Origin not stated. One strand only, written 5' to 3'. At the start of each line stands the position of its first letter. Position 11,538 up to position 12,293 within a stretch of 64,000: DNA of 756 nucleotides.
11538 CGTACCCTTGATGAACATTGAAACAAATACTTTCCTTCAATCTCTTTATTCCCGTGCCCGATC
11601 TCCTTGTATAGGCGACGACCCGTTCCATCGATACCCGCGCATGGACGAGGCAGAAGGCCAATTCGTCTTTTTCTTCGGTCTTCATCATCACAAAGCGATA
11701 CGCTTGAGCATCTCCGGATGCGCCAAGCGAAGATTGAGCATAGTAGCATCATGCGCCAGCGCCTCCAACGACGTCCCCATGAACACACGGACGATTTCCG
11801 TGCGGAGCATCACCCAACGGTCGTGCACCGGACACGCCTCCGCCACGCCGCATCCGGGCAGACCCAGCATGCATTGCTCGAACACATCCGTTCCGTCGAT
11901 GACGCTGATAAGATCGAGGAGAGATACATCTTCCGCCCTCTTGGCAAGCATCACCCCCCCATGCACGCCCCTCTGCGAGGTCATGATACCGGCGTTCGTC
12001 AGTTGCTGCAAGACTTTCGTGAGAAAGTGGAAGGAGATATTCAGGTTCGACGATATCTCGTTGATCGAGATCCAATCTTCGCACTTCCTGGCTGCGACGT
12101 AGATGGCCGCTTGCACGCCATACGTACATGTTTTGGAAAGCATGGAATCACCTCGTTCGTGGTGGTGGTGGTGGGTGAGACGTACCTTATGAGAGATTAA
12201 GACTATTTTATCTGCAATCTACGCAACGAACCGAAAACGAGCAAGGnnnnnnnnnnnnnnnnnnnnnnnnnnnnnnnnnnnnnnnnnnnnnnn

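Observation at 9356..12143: Rrf2 regulator, c-type cytochrome and T9SS-exported PQQ-type sugar dehydrogenase as one co-directional module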

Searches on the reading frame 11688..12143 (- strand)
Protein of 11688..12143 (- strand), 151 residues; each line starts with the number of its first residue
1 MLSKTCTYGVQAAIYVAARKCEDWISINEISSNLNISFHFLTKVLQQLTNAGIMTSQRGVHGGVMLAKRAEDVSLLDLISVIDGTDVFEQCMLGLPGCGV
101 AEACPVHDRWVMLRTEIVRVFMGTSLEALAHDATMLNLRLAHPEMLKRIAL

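Call 3: search_protein_families(library=pfam, proteins=[window:11688-12143:-], max_evalue=0.01)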
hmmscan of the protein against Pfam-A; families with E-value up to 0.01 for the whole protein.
window:11688-12143:- (151 aa): 2 families
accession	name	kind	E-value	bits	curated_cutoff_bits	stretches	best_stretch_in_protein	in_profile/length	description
PF02082.26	Rrf2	-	1.4e-27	96.9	30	1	2-131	1-131/132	Iron-dependent Transcriptional regulator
PF00382.24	TFIIB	-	0.0033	17.8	23.6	1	11-50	52-91/92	Transcription factor TFIIB repeat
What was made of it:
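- Checked: Rrf2, 11688-12143, 151 aa: PF02082 E 1.4e-27 (call 3).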

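Call 4: search_protein_families(library=ncbifam, proteins=[window:11688-12143:-], max_evalue=0.01)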
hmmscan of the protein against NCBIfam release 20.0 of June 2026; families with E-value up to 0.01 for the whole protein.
window:11688-12143:- (151 aa): 8 families
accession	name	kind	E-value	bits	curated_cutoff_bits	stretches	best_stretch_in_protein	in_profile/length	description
TIGR00738.1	rrf2_super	superfamily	5.6e-28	97.5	73.3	1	1-130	2-131/132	Rrf2 family transcriptional regulator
TIGR02944.1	suf_reg_Xantho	equivalog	2.4e-20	73.3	110.65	1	3-126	5-127/130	SUF system Fe-S cluster assembly regulator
TIGR02010.1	IscR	equivalog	6.2e-18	64.9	207.55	1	3-131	4-131/135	Fe-S cluster assembly transcriptional regulator IscR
NF008886.0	PRK11920.1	equivalog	2.8e-16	59.6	193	1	2-140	3-141/153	iron-responsive transcriptional regulator RirA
NF047409.1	Cys_reg_CymR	equivalog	1.6e-14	54.2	195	1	3-131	4-125/139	cysteine metabolism transcriptional regulator CymR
NF008110.0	PRK10857.1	equivalog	2.2e-12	47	275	1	5-137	6-137/164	Fe-S cluster assembly transcriptional regulator IscR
NF008240.0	PRK11014.1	equivalog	1.1e-11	44.9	182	1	5-132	6-130/141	nitric oxide-sensing transcriptional repressor NsrR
NF041852.1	trans_reg_HypR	equivalog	0.0035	17.3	180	1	25-82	23-80/139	redox-sensitive transcriptional regulator HypR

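Call 66: search_solved_structures(query=window:11688-12143:-, max_evalue=0.001, show_alignments=4)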
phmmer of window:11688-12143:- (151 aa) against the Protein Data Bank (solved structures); distinct sequences matched with E-value up to 0.001: 11.
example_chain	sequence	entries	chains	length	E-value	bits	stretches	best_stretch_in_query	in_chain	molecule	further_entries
3lwf_A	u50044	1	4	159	6.4e-10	42.4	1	7-127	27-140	Putative transcriptional regulator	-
2y75_A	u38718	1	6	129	1.3e-09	41.4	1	5-130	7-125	HTH-TYPE TRANSCRIPTIONAL REGULATOR CYMR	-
3t8r_A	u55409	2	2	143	2.4e-09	40.6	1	5-130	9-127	Staphylococcus aureus CymR | Staphylococcus aureus CymR (oxidized form)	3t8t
4cic_A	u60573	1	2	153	6e-08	36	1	6-85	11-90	TRANSCRIPTIONAL REGULATOR, BADM/RRF2 FAMILY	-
6y45_A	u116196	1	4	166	1.4e-06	31.6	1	33-91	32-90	Rrf2 family transcriptional regulator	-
6hsd_A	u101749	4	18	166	1.9e-06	31.2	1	35-91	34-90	Rrf2 family transcriptional regulator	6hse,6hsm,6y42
4hf2_A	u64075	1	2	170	2.5e-06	30.8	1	6-132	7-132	HTH-type transcriptional regulator IscR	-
4hf1_A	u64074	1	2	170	3.4e-06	30.3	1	6-132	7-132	HTH-type transcriptional regulator IscR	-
4hf0_A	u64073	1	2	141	4e-06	30.1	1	6-114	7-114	HTH-type transcriptional regulator IscR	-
4chu_A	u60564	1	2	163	5.3e-06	29.7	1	6-126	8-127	HTH-TYPE TRANSCRIPTIONAL REGULATOR ISCR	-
7zpn_A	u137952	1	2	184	0.00021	24.5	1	7-95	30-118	HTH-type transcriptional regulator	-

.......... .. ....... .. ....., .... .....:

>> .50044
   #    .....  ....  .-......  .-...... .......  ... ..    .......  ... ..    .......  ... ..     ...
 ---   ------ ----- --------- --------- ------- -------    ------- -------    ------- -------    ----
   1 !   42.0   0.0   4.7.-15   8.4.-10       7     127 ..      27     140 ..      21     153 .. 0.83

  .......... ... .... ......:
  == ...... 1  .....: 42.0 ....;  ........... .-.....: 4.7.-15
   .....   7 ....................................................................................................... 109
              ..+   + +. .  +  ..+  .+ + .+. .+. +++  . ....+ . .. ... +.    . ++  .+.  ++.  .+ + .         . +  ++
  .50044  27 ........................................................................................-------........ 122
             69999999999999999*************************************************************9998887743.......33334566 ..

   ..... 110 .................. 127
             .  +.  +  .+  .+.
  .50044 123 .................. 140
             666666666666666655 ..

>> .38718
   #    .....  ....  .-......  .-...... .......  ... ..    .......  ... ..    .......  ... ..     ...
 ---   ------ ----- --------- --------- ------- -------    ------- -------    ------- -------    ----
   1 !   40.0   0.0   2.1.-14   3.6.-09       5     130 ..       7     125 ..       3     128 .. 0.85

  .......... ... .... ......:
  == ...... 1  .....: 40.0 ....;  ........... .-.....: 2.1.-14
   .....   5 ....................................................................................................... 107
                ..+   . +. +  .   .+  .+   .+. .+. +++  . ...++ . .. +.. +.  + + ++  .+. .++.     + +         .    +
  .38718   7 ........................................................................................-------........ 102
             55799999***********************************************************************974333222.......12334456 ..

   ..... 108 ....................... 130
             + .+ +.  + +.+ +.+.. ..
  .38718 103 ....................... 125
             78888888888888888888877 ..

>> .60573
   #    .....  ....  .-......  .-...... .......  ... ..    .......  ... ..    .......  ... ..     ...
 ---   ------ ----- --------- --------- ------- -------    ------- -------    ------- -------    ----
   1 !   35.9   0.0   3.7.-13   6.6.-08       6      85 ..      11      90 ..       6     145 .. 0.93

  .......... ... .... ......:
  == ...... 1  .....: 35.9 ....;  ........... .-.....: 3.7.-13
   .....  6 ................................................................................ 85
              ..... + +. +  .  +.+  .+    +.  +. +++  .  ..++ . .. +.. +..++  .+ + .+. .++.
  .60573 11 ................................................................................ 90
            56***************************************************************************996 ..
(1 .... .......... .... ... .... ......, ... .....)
